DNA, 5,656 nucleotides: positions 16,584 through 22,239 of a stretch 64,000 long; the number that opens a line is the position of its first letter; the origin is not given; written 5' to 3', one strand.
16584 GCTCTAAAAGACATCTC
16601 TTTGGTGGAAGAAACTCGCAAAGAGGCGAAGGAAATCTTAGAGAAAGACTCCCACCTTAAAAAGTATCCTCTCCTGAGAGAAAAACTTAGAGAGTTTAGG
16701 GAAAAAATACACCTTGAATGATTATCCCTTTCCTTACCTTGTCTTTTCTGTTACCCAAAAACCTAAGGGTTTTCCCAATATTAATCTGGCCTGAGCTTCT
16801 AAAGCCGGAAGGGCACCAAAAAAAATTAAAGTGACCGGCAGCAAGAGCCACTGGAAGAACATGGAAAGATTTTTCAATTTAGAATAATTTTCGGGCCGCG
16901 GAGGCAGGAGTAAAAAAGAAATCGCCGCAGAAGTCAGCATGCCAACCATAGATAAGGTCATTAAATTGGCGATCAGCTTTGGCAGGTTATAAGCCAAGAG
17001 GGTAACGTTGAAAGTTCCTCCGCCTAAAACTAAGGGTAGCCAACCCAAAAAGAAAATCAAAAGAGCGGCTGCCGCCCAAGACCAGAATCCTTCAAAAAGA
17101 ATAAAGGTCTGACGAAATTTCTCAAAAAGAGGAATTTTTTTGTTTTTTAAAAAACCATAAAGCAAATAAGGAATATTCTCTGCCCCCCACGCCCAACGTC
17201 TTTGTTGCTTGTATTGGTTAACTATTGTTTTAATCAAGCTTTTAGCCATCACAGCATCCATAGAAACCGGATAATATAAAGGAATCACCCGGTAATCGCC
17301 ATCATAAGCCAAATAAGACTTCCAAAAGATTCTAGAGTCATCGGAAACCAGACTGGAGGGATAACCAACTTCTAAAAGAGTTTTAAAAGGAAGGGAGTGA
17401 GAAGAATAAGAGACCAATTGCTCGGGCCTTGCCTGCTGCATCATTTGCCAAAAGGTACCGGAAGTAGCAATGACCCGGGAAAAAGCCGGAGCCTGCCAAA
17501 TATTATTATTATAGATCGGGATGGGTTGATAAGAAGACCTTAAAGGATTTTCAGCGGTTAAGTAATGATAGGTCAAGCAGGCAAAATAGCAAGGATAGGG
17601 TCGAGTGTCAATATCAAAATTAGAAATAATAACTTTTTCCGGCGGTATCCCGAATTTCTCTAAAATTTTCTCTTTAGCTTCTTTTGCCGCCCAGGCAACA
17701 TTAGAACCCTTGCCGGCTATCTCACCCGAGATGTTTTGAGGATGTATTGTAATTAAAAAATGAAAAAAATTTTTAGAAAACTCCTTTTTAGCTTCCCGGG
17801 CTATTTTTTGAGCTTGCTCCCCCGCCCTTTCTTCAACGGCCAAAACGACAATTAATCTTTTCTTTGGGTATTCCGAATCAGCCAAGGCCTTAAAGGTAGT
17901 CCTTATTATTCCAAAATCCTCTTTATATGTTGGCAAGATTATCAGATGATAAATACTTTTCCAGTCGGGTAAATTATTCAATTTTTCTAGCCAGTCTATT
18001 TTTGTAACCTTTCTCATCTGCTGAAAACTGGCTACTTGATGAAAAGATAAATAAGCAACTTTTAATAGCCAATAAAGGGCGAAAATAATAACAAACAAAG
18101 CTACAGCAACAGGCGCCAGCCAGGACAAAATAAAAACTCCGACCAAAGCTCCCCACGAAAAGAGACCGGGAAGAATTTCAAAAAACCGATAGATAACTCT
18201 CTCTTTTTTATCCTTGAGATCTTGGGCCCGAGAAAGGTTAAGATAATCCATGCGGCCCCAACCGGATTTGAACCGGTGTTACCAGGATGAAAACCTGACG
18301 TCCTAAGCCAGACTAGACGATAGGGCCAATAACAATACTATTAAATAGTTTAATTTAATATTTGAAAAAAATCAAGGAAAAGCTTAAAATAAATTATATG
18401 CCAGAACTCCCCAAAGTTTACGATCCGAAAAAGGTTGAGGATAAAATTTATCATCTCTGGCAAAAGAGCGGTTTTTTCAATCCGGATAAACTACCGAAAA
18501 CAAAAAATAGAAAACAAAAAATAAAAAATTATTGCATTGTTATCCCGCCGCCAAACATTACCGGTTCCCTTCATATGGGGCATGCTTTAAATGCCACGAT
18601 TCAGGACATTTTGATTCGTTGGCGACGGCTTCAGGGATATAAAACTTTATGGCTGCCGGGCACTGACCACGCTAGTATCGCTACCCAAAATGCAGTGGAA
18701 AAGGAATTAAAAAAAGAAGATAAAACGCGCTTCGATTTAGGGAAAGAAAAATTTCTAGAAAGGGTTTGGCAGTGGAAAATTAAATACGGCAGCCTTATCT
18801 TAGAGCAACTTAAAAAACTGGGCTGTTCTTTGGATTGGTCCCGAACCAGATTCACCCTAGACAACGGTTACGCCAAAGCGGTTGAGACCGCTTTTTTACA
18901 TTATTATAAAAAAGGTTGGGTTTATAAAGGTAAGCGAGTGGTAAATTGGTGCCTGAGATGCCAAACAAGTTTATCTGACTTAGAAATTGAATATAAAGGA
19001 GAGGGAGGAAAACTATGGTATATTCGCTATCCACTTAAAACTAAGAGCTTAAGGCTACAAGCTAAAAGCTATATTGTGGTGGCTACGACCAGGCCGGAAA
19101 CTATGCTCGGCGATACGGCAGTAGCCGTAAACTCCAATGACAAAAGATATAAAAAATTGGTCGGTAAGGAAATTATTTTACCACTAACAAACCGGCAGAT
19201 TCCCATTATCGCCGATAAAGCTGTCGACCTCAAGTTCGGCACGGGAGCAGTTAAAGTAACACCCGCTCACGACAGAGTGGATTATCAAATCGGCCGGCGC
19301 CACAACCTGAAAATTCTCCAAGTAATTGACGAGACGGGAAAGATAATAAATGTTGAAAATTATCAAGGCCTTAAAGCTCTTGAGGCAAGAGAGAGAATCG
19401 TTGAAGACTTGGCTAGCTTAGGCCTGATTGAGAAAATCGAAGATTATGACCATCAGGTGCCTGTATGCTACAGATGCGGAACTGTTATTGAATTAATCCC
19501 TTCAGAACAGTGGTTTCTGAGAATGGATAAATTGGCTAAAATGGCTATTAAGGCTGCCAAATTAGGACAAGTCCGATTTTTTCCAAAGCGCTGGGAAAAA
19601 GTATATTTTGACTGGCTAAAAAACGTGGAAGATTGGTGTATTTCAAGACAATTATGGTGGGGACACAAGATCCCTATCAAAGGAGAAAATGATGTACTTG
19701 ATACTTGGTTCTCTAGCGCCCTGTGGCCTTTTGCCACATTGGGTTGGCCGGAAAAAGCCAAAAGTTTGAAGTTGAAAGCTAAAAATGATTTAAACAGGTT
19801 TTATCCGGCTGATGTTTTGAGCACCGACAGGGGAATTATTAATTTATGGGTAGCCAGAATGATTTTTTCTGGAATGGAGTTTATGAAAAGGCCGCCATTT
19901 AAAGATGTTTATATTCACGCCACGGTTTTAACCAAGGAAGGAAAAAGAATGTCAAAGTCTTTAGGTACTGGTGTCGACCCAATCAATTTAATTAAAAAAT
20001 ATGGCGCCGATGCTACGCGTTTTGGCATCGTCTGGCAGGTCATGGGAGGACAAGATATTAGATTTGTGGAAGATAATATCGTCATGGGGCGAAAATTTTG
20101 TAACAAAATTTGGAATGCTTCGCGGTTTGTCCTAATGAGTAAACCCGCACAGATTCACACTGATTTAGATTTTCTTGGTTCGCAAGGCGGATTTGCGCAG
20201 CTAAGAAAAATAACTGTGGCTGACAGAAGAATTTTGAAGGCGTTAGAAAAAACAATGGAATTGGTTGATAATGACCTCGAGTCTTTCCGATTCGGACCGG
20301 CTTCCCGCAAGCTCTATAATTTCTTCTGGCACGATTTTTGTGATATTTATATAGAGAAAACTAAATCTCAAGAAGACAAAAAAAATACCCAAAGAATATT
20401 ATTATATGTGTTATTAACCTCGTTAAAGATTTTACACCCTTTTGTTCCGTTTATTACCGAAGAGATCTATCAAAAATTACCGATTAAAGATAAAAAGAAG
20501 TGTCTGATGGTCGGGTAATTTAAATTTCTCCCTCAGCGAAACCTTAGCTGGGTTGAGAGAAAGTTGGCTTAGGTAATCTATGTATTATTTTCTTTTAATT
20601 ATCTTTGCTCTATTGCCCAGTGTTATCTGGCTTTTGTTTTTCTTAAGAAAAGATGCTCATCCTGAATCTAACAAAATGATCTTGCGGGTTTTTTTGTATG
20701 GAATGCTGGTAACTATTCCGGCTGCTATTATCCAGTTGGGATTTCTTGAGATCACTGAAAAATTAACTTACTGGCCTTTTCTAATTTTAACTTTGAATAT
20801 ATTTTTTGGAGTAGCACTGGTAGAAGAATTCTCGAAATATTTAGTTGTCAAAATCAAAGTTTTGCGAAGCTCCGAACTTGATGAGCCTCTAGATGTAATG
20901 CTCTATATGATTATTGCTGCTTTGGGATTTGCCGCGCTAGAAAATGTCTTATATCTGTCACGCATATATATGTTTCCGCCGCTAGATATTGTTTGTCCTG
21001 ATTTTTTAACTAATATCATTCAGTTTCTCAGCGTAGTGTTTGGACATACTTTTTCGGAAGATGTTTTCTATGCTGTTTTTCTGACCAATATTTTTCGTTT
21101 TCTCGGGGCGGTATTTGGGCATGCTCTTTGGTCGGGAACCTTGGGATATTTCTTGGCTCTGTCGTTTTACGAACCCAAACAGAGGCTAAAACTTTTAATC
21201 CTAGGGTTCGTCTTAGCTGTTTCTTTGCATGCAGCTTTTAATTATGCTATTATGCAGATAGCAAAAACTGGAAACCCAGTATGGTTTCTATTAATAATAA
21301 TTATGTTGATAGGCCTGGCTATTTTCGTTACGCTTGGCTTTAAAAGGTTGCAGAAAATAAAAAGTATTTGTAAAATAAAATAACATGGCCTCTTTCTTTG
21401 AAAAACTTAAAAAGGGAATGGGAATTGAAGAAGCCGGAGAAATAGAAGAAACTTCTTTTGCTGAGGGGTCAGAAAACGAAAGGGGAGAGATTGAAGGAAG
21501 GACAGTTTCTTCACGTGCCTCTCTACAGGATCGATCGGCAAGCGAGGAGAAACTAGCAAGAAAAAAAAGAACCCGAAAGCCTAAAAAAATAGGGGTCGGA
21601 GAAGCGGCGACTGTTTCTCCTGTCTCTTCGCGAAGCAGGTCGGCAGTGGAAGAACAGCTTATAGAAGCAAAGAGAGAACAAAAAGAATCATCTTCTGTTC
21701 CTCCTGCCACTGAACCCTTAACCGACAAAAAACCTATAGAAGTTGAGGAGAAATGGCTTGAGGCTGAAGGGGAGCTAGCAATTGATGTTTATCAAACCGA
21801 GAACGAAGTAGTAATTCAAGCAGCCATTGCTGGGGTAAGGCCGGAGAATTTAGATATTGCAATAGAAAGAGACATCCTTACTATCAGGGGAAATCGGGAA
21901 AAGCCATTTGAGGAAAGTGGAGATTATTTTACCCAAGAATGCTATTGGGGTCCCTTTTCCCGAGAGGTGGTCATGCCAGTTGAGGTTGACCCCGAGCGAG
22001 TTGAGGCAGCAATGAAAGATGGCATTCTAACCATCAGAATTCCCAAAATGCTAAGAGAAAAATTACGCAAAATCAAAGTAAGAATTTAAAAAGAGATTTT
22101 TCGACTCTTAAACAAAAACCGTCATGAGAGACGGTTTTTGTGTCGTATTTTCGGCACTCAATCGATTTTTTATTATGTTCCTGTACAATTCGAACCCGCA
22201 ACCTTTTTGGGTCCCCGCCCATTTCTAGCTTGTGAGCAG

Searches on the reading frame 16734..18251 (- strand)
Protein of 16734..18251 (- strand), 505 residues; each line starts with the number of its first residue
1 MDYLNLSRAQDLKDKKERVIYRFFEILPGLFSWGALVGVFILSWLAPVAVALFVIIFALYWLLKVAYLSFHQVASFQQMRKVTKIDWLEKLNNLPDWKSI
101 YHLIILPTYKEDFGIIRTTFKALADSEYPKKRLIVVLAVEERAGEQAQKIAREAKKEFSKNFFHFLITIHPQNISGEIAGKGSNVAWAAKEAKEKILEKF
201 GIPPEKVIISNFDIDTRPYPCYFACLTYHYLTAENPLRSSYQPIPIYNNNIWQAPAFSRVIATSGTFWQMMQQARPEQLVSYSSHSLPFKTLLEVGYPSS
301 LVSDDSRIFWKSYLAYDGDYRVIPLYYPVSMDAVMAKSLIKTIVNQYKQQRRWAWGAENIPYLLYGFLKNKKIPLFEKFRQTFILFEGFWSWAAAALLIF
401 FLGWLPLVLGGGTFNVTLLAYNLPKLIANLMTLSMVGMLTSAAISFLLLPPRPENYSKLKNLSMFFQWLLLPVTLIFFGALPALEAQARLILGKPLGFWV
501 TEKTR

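Call 9: search_protein_families(library=pfam, proteins=[window:16734-18251:-])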
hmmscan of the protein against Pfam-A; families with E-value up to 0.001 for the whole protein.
window:16734-18251:- (505 aa): 0 families

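Call 33: find_homologous_proteins(query=window:16734-18251:-)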
Query window:16734-18251:- (505 aa): 6020 proteins with E <= 0.001 among 8000 candidates; the best 120 are listed.
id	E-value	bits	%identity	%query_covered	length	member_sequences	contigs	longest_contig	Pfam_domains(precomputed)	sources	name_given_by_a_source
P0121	0.0e+0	1145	100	100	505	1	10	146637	-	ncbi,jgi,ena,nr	ncbi:hypothetical protein AMJ48_00200 [Parcubacteria bacterium DG_74_1]|nr:MAG: hypothetical protein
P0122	0.0e+0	1022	88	100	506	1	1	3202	-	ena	-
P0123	0.0e+0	1020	89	100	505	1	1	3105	-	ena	-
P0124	0.0e+0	1011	87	100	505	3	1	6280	-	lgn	-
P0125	6.1e-298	1007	87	100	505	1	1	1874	-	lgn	-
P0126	9.1e-298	1006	86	100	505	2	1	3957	-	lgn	-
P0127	2.9e-295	998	86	100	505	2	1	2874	-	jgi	jgi:hypothetical protein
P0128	6.5e-287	970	83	100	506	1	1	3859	-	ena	-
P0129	6.5e-285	964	82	100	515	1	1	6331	-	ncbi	-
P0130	1.2e-268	910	76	100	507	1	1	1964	-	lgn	-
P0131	5.3e-267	905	78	99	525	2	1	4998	-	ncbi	-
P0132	6.1e-266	901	76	100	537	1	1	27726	-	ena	-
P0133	8.7e-264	894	76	100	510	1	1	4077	-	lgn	-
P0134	1.4e-263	893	76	99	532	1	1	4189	-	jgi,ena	-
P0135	5.7e-263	891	74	100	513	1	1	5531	-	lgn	-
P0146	2.7e-254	863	73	100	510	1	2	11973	PF13632.13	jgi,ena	-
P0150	5.5e-253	859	72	100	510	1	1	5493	PF13632.13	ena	-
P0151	8.0e-252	855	72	100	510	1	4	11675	PF13632.13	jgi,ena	-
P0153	1.9e-251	853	72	100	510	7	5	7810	PF13632.13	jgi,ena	-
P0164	1.1e-247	841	71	100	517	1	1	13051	PF13632.13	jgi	jgi:hypothetical protein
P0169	1.5e-246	837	70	100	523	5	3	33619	PF13632.13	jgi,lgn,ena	-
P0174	1.5e-245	834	65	100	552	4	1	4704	PF13632.13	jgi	-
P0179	8.9e-245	831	70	100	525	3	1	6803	PF13632.13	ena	-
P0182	1.6e-244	831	71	100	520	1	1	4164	PF13632.13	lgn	-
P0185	5.9e-244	829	69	100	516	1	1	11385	PF13632.13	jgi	-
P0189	4.5e-243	826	68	100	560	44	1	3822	PF13632.13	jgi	-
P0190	1.0e-242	825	69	100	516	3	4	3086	PF13632.13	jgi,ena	-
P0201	7.4e-241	819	69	100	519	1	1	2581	PF13632.13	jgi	-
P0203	1.8e-240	817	69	100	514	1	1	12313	PF13632.13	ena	-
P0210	6.2e-240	815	70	100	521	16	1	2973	PF13632.13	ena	-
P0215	7.7e-239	812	68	100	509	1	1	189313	PF13632.13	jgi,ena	-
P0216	1.6e-238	811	69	99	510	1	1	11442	PF13632.13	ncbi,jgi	-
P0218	2.6e-238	810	68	100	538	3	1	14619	PF13632.13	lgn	-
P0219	3.0e-238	810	66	100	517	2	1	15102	PF13632.13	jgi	jgi:hypothetical protein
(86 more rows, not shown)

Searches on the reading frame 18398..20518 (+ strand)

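Call 37: search_protein_families(library=pfam, proteins=[window:18398-20518:+])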
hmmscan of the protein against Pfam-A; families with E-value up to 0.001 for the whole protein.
window:18398-20518:+ (706 aa): 5 families
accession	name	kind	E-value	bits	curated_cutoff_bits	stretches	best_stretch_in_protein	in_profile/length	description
PF00133.28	tRNA-synt_1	-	3.1e-124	415.3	22.7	2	16-427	1-245/414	tRNA synthetases class I (I, L, M and V)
PF09334.17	tRNA-synt_1g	-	8.1e-26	91.1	20.1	2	348-562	160-372/391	tRNA synthetases class I (M)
PF08264.19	Anticodon_1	-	9.1e-26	90.9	25.1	1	609-697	1-89/148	Anticodon-binding domain of tRNA ligase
PF13603.12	tRNA-synt_1_2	-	2.2e-11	44.1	25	1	256-318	86-148/185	Leucyl-tRNA synthetase, editing domain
PF01406.26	tRNA-synt_1e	-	1.6e-05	24.9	27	0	500-545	236-281/301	tRNA synthetases class I (C) catalytic domain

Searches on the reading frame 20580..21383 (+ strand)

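Call 37: search_protein_families(library=pfam, proteins=[window:20580-21383:+])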
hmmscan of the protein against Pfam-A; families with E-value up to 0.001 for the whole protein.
window:20580-21383:+ (267 aa): 1 family
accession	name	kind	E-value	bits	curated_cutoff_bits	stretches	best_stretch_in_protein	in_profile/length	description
PF13367.11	PrsW-protease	-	1e-30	107.2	23.5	1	30-242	2-189/196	PrsW family intramembrane metalloprotease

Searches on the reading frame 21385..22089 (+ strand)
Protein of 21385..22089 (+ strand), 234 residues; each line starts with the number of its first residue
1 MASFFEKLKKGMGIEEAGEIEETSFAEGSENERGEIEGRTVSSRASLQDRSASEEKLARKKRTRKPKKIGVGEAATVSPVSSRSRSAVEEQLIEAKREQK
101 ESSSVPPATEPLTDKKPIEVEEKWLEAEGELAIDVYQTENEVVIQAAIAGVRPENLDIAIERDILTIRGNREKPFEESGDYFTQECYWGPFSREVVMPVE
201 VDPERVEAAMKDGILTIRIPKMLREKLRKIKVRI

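Call 37: search_protein_families(library=pfam, proteins=[window:21385-22089:+])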
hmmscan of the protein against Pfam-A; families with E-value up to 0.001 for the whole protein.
window:21385-22089:+ (234 aa): 1 family
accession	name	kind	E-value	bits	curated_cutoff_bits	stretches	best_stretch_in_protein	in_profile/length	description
PF00011.27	HSP20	-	1.7e-20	73.5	20.8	1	135-232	2-101/102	Hsp20/alpha crystallin family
